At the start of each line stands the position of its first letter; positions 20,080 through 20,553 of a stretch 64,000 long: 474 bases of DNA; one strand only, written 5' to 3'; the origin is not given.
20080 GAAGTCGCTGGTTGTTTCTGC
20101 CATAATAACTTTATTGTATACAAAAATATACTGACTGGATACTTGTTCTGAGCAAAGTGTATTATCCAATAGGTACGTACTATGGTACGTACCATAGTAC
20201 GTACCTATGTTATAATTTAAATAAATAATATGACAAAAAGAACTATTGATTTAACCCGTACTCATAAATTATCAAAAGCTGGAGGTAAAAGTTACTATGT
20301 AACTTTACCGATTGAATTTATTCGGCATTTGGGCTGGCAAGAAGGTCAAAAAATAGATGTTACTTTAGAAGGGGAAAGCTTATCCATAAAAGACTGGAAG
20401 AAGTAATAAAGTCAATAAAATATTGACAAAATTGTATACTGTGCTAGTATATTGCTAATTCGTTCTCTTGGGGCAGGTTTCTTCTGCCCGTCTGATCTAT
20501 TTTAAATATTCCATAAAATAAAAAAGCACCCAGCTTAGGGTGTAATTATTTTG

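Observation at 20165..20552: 40-bp perfect palindrome (3x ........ at 12-bp phasing) upstream of a 58-aa AbrB/MazE-like gene, plus a second palindrome and promoter driving an ORF-less about 90-nt unit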

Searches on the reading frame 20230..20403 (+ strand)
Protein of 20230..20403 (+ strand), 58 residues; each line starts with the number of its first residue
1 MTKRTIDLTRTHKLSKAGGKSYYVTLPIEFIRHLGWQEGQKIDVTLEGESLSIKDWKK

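Call 9: search_protein_families(library=pfam, proteins=[window:20230-20403:+], max_evalue=10)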
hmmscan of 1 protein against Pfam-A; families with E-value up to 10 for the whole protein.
seq(58 aa): 1 family
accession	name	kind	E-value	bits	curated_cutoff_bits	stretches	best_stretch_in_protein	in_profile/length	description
PF04014.23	MazE_antitoxin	-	1.1e-07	32.2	24.7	1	18-50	4-36/48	Antidote-toxin recognition MazE, bacterial antitoxin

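Call 10: search_protein_families(library=ncbifam, proteins=[window:20230-20403:+], max_evalue=10)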
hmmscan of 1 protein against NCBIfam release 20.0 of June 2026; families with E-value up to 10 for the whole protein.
seq(58 aa): 3 families
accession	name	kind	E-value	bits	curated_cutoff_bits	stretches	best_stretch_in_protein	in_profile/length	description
TIGR02609.1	doc_partner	hypoth_equivalog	0.0033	17.7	55.9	1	19-55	7-43/74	putative addiction module antidote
TIGR01439.1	lp_hng_hel_AbrB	domain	0.042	13.6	28.3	1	22-53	8-40/44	transcriptional regulator, AbrB family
NF050106.1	TA_MazE_antitoxin_Deino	equivalog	0.073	13.3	65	1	24-51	3-30/65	type II toxin-antitoxin system MazE family antitoxin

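Call 11: search_solved_structures(query=window:20230-20403:+, max_evalue=10, show_alignments=3)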
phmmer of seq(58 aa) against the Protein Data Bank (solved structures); distinct sequences matched with E-value up to 10: 1.
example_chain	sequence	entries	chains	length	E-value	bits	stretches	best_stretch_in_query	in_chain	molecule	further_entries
1sdo_A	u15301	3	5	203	0.51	14.2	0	19-47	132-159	BstYI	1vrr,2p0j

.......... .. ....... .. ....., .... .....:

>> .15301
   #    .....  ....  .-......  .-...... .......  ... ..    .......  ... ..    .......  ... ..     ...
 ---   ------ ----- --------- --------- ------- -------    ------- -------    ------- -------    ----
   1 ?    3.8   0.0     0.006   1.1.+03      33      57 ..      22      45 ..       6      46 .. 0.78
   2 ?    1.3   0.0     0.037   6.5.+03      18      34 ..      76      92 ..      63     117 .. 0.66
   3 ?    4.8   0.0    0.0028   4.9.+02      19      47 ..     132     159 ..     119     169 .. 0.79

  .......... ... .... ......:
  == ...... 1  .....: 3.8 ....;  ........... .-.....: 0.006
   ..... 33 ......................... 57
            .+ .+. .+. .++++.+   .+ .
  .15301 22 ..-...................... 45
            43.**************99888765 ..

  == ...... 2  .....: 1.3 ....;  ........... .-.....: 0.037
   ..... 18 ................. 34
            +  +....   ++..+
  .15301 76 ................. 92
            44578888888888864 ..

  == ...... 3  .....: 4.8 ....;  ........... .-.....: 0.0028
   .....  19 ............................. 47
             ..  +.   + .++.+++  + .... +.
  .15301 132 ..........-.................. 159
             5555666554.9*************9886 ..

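Call 12: find_homologous_proteins(query=window:20230-20403:+, max_evalue=0.001)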
Query seq(58 aa) (58 aa): 1 proteins with E <= 0.001 among 1 candidates.
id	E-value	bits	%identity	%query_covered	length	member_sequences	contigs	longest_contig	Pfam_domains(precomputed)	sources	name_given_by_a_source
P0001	2.0e-31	124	100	100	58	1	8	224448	PF04014.24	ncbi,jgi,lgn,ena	-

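Call 14: find_encoding_contigs(protein=P0001, flank=6000, max_places=10)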
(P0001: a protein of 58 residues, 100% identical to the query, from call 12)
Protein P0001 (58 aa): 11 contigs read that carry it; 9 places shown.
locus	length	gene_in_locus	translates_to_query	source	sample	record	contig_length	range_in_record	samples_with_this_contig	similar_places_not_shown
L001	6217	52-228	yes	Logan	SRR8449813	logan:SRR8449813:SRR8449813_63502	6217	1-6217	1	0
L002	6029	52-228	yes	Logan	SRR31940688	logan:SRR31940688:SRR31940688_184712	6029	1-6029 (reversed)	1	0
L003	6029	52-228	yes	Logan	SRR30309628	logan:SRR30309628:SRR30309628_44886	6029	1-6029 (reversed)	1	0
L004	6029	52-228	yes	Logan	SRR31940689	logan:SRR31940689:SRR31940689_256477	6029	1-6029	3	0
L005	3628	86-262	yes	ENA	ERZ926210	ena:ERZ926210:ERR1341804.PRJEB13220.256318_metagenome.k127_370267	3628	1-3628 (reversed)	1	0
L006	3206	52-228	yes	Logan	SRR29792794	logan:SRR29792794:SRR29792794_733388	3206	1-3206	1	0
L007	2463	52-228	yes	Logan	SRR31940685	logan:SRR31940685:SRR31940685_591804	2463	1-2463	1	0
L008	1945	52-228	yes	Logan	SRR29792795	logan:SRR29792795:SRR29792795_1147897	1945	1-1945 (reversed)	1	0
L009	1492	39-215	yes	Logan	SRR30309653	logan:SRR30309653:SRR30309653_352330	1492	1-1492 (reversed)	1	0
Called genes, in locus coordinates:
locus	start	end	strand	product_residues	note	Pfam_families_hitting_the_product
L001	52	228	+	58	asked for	PF04014:MazE_antitoxin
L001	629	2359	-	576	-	PF05157:MshEN (weak), PF00437:T2SSE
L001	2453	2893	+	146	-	PF02367:TsaE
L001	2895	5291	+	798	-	PF02739:5_3_exonuc_N, PF01367:5_3_exonuc, PF00476:DNA_pol_A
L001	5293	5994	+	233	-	-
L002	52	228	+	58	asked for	PF04014:MazE_antitoxin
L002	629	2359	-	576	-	PF05157:MshEN (weak), PF00437:T2SSE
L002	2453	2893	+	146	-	PF02367:TsaE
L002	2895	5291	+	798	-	PF02739:5_3_exonuc_N, PF01367:5_3_exonuc, PF00476:DNA_pol_A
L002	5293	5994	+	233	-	-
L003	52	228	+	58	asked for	PF04014:MazE_antitoxin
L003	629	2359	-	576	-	PF05157:MshEN (weak), PF00437:T2SSE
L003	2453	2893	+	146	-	PF02367:TsaE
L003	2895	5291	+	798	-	PF02739:5_3_exonuc_N, PF01367:5_3_exonuc, PF00476:DNA_pol_A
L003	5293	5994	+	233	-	-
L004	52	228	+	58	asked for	PF04014:MazE_antitoxin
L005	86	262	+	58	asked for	PF04014:MazE_antitoxin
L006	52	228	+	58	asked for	PF04014:MazE_antitoxin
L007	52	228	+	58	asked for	PF04014:MazE_antitoxin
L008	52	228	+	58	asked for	PF04014:MazE_antitoxin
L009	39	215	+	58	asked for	PF04014:MazE_antitoxin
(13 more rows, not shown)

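Call 18: search_protein_representatives(protein=window:20230-20403:+)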
Query: 58 residues. Proteins with E-value up to 0.001 (for the whole library): 158; up to 1e-10: 4; up to 1e-30: 0. The best 150 are listed.
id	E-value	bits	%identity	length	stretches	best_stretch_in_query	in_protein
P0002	2.2e-16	74.8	70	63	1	1-57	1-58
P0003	5.8e-15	70.4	65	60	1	2-58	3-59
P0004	1.2e-12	63.1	55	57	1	10-58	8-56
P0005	5.9e-11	57.8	50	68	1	2-57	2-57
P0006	2.5e-10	55.9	53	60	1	8-56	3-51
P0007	1.8e-09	53.2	53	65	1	1-57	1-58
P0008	7.5e-09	51.2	49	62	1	2-58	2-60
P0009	1.1e-08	50.7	49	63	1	11-57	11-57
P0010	1.6e-08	50.2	49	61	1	3-57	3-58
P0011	1.8e-08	50.1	57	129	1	10-58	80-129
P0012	2.6e-08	49.6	47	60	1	3-57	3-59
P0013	4.5e-08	48.8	57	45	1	17-58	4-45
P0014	7.4e-08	48.1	53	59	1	1-58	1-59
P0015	7.8e-08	48.1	43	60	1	6-58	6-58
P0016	2.5e-07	46.5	51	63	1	10-58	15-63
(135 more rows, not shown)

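Call 22: find_related_loci(query=A2, collection=genome_contigs, flank=4000)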
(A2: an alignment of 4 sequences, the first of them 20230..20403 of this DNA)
Query A2 (58 aa) in genome_contigs; peptide patterns used: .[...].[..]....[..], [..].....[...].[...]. (x = any residue, [..] = any of these).
44 stretches matched a pattern; 8 encode a relative of the query (tblastn E <= 1e-3); 8 distinct loci.
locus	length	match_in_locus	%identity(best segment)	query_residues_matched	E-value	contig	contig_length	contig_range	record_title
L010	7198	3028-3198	67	1-57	1e-26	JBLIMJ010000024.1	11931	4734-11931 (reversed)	MAG: Acidimicrobiales bacterium isolate 3300053785_92 Ga0535658_0015015, whole genome shotgun sequence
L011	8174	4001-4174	67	1-58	3e-25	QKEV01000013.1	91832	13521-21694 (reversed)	MAG: bacterium isolate SZUA-485 scaffold_1056, whole genome shotgun sequence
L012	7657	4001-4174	62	1-58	3e-23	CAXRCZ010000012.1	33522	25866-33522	MAG: Candidatus Paceibacteria bacterium isolate CJ05B_2.98 genome assembly, contig: k141_496289, whole genome shotgun se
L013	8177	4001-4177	68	1-58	3e-22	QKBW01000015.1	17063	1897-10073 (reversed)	MAG: Candidatus Kaiserbacteria bacterium isolate SZUA-408 scaffold_9411, whole genome shotgun sequence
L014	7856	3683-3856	69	1-57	6e-22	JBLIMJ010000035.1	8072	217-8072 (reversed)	MAG: Acidimicrobiales bacterium isolate 3300053785_92 Ga0535658_0027807, whole genome shotgun sequence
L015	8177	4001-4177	63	1-58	5e-21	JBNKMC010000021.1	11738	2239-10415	MAG: Minisyncoccia bacterium isolate H1.bin.27.strict NODE_21_length_11738_cov_6.852586, whole genome shotgun sequence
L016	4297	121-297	44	1-58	7e-14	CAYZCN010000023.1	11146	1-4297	MAG TPA_asm: uncultured Candidatus Saccharibacteria bacterium isolate binchicken_co46_16 genome assembly, contig: NODE_1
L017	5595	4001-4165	41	1-56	4e-13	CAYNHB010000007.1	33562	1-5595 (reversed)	MAG TPA_asm: uncultured Candidatus Saccharibacteria bacterium isolate SRP178699_co2_133 genome assembly, contig: NODE_57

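Call 27: find_encoding_contigs(protein=P0005, flank=3000, max_places=3)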
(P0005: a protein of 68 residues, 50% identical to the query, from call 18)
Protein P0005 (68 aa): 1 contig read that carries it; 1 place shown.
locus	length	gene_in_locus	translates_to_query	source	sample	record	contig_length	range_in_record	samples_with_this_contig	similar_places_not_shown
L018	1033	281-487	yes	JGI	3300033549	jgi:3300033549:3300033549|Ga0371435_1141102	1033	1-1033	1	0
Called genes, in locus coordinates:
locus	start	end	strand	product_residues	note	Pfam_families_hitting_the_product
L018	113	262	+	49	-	-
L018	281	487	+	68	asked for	PF04014:MazE_antitoxin (weak)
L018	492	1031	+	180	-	?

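Call 31: find_related_loci(query=A4, collection=metagenome_contigs, flank=2500)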
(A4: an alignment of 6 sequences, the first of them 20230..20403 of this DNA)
Query A4 (58 aa) in metagenome_contigs; peptide patterns used: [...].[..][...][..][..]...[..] (x = any residue, [..] = any of these).
171 stretches matched a pattern; 40 encode a relative of the query (tblastn E <= 1e-3); 40 distinct loci.
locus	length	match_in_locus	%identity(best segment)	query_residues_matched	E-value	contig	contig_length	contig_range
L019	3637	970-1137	68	3-58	5e-23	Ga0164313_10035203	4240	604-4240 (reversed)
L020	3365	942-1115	64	1-58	1e-22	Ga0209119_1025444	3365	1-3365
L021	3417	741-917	68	1-58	2e-21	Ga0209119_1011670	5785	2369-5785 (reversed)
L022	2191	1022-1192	61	2-58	2e-21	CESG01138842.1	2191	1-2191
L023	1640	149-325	64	1-58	7e-21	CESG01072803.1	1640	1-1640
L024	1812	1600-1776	66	1-58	3e-20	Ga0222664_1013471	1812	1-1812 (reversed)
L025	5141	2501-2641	62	3-49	9e-18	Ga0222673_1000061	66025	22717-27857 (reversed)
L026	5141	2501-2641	62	3-49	9e-18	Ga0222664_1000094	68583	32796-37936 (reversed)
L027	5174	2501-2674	53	1-58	1e-15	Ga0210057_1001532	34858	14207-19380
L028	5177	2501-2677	49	1-58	1e-14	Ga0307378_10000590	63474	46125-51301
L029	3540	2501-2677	47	1-58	2e-14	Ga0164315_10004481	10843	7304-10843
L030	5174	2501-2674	43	1-58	9e-14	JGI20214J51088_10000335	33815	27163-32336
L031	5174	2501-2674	43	1-58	9e-14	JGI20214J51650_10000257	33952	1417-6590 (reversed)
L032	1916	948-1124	47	1-58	1e-13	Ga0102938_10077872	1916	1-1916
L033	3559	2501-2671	45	1-58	1e-13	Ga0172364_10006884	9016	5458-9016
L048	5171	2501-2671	45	1-56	2e-11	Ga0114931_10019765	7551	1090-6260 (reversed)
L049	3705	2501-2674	43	1-56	3e-11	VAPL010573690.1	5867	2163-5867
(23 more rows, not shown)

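Call 38: search_protein_families(library=pfam, alignment_id=A5, max_evalue=0.00001)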
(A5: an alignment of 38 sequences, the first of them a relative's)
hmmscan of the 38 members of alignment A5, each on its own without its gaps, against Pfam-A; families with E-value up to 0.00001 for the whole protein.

A. member 1, L011:4187-5014:+ (276 aa): 1 family
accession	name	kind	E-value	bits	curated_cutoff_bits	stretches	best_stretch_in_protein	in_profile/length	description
PF01026.27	TatD_DNase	-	1.4e-68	231.4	27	1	4-273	1-253/253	TatD related DNase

B. families by the number of members that match (of 38 scanned): 33 families (the first 25 are shown)
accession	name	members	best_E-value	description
PF01026.27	TatD_DNase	5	1.6e-69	TatD related DNase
PF06821.19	Ser_hydrolase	4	3.1e-09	Serine hydrolase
PF02661.23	Fic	3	2.7e-21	Fic/DOC family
PF12698.13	ABC2_membrane_3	2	5.7e-46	ABC-2 family transporter protein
PF01061.29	ABC2_membrane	2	1.3e-23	ABC-2 type transporter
PF13472.12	Lipase_GDSL_2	2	2.8e-23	GDSL-like Lipase/Acylhydrolase family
PF13310.11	Virulence_RhuM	2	7.7e-23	Virulence protein RhuM family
PF00657.28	Lipase_GDSL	2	9.6e-18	GDSL-like Lipase/Acylhydrolase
PF12679.13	ABC2_membrane_2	2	6.4e-16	ABC-2 family transporter protein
PF00561.26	Abhydrolase_1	2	3.8e-07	alpha/beta hydrolase fold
PF06123.17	CreD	1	1.4e-157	Inner membrane protein CreD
PF00437.27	T2SSE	1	1.5e-110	Type II/IV secretion system protein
PF04616.20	Glyco_hydro_43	1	7.8e-50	Glycosyl hydrolases family 43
PF00091.31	Tubulin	1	7.3e-46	Tubulin/FtsZ family, GTPase domain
PF20990.2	DUF2207_C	1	9.1e-35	Predicted membrane protein (DUF2207) C-terminal domain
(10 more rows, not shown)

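Call 39: search_protein_families(library=pfam, alignment_id=A6, max_evalue=0.00001)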
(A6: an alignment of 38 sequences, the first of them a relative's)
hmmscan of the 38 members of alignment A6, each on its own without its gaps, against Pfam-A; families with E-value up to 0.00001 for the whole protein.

A. member 1, L011:2524-3942:+ (473 aa): 4 families
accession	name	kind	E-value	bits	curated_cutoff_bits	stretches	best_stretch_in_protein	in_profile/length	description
PF09334.17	tRNA-synt_1g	-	2.2e-101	339.9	20.1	2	154-359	178-391/391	tRNA synthetases class I (M)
PF00133.28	tRNA-synt_1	-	2.7e-38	132.2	22.7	2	221-326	295-405/414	tRNA synthetases class I (I, L, M and V)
PF01406.26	tRNA-synt_1e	-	3.1e-14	53.5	27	1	4-118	9-122/301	tRNA synthetases class I (C) catalytic domain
PF01921.24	tRNA-synt_1f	-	9.7e-06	25.2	27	0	256-339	240-325/360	tRNA synthetases class I (K)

B. families by the number of members that match (of 38 scanned): 57 families (the first 25 are shown)
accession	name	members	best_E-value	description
PF09334.17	tRNA-synt_1g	5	2.2e-101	tRNA synthetases class I (M)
PF00133.28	tRNA-synt_1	5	2.7e-38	tRNA synthetases class I (I, L, M and V)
PF01406.26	tRNA-synt_1e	5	6.6e-17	tRNA synthetases class I (C) catalytic domain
PF01921.24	tRNA-synt_1f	3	1.9e-07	tRNA synthetases class I (K)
PF00925.25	GTP_cyclohydro2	2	3e-45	GTP cyclohydrolase II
PF06821.19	Ser_hydrolase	2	2.1e-21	Serine hydrolase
PF16199.10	Radical_SAM_C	2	2.4e-19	Radical_SAM C-terminal domain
PF04055.27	Radical_SAM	2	8.4e-17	Radical SAM superfamily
PF05496.18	RuvB_N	1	2.5e-71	Holliday junction DNA helicase RuvB P-loop domain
PF01544.23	CorA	1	2.2e-58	CorA-like Mg2+ transporter protein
PF02906.19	Fe_hyd_lg_C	1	6.7e-35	Iron only hydrogenase large subunit, C-terminal domain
PF13173.12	AAA_14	1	1.3e-29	AAA domain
PF13635.12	DUF4143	1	9.7e-28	Domain of unknown function (DUF4143)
PF02836.23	Glyco_hydro_2_C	1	4e-24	Glycosyl hydrolases family 2, TIM barrel domain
PF05491.19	RuvB_C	1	5.5e-24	RuvB C-terminal winged helix domain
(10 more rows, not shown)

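Call 61: predict_structure(alignment_id=A1)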
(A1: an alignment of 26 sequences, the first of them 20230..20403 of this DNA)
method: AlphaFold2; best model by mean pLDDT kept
length: 58 residues; sequences in the alignment: 26
mean_pLDDT: 80.1   pTM: 0.52
mean pLDDT of the five models: 80.1, 77.0, 76.6, 75.1, 72.8
residues with pLDDT >= 90: 9; 70-90: 36; 50-70: 11; < 50: 2
segments of 3 or more residues with pLDDT < 50: none
pLDDT, mean of each block of 10 residues (from residue 1): 52 80 87 89 91 82
secondary structure, 60 per line:
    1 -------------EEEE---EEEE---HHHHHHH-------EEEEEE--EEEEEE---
elements in order: E14-17 E21-24 H28-34 E42-47 E50-55
